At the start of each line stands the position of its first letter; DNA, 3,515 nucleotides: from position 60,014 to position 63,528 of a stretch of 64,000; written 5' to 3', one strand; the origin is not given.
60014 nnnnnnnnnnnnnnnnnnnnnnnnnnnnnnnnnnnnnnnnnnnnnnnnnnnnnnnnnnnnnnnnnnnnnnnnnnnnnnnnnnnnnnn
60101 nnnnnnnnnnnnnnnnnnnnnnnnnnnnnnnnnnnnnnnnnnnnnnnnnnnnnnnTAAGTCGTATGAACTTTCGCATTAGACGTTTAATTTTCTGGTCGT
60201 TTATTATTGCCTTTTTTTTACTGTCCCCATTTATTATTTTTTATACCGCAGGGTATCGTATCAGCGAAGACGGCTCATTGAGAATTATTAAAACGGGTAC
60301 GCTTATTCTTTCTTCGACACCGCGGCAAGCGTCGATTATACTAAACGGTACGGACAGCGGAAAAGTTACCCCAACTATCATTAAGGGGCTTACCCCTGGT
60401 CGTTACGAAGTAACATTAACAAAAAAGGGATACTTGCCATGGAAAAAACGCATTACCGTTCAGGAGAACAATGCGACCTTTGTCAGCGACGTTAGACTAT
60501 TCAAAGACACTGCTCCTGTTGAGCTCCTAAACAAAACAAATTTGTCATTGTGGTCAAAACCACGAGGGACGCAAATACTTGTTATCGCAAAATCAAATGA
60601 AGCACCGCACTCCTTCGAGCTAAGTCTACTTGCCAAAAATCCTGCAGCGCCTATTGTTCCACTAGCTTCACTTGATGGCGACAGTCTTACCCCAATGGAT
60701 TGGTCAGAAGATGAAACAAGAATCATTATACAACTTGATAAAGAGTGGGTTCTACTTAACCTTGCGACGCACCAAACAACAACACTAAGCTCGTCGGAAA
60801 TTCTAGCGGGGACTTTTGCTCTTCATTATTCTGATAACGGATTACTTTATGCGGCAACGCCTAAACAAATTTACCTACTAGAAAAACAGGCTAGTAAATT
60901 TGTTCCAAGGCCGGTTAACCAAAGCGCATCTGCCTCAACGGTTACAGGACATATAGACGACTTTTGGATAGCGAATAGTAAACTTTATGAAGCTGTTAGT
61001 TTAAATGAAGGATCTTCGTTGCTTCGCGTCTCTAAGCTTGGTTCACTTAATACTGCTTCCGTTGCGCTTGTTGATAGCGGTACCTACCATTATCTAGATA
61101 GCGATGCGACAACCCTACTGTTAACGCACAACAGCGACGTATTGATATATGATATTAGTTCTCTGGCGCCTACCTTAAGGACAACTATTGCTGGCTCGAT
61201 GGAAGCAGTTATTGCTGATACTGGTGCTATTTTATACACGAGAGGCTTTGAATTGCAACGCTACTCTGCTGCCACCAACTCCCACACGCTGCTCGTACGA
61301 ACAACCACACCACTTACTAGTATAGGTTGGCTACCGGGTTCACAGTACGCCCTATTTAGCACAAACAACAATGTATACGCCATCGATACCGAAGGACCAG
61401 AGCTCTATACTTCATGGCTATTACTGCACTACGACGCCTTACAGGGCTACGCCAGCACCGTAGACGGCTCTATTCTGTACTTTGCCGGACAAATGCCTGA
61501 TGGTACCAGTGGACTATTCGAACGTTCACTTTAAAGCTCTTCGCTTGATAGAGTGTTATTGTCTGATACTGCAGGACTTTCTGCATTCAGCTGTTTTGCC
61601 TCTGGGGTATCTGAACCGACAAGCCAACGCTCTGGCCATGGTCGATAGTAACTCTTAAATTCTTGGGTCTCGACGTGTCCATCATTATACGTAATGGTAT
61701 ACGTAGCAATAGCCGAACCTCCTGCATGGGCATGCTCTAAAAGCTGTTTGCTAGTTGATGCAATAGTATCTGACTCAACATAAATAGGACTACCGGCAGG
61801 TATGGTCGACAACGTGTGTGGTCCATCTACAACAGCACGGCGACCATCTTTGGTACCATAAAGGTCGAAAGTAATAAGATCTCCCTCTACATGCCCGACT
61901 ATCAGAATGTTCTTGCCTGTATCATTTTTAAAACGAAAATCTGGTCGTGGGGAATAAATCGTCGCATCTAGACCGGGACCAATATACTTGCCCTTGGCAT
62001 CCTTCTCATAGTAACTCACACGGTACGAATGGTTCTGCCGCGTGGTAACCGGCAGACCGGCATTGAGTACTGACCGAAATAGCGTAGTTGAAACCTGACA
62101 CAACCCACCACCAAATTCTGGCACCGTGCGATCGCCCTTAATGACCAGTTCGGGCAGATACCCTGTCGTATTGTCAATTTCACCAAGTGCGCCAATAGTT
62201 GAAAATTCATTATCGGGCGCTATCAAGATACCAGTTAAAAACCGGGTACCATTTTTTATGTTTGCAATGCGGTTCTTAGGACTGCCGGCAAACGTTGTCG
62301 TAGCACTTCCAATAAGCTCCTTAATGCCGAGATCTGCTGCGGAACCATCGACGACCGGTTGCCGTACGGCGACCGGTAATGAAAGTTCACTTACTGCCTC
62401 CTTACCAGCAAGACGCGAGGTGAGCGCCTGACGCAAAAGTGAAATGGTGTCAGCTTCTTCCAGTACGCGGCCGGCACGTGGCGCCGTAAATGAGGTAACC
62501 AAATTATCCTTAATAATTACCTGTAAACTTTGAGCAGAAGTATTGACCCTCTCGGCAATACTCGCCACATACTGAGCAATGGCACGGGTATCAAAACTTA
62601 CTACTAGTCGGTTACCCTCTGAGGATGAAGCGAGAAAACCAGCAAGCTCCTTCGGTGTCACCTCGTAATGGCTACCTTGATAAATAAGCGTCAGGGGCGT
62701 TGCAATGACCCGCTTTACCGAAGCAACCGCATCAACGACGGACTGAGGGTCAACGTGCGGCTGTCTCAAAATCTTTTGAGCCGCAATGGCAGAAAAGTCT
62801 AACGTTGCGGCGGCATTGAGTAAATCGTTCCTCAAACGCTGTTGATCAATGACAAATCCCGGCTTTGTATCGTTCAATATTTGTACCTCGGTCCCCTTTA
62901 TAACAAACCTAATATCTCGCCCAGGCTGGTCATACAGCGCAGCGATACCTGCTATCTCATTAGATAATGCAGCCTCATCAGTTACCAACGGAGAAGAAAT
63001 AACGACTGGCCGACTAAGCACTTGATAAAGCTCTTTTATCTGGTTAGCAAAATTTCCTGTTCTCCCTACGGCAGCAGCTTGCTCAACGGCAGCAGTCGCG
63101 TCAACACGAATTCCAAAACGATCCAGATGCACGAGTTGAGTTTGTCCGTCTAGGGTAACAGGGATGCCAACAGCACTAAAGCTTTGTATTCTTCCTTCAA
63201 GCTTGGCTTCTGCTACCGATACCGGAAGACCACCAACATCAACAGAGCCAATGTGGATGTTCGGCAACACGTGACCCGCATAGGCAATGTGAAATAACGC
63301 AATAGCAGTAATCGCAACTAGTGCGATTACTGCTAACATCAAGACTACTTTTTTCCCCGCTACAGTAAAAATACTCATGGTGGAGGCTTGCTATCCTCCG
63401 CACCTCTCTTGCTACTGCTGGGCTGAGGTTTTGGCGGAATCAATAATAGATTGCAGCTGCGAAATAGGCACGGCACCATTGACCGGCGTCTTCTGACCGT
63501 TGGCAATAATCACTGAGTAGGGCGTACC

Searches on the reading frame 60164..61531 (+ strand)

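Call 31: search_protein_families(library=pfam, proteins=[window:60164-61531:+], max_evalue=0.0001)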
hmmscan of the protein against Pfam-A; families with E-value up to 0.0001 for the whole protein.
window:60164-61531:+ (456 aa): 1 family
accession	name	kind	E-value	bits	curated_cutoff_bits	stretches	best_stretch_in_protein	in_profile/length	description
PF08308.17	PEGA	-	2.7e-12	46.9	20.8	1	45-106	2-62/71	PEGA domain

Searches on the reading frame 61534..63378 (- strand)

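Call 31: search_protein_families(library=pfam, proteins=[window:61534-63378:-], max_evalue=0.0001)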
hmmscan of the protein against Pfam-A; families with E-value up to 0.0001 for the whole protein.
window:61534-63378:- (615 aa): 2 families
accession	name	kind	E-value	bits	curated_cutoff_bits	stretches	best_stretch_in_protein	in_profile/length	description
PF04294.18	VanW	-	1.1e-35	122.4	27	1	369-507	1-130/130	VanW like protein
PF12229.13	PG_binding_4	-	4.1e-15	56.4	22.1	1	85-191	5-109/117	Putative peptidoglycan binding domain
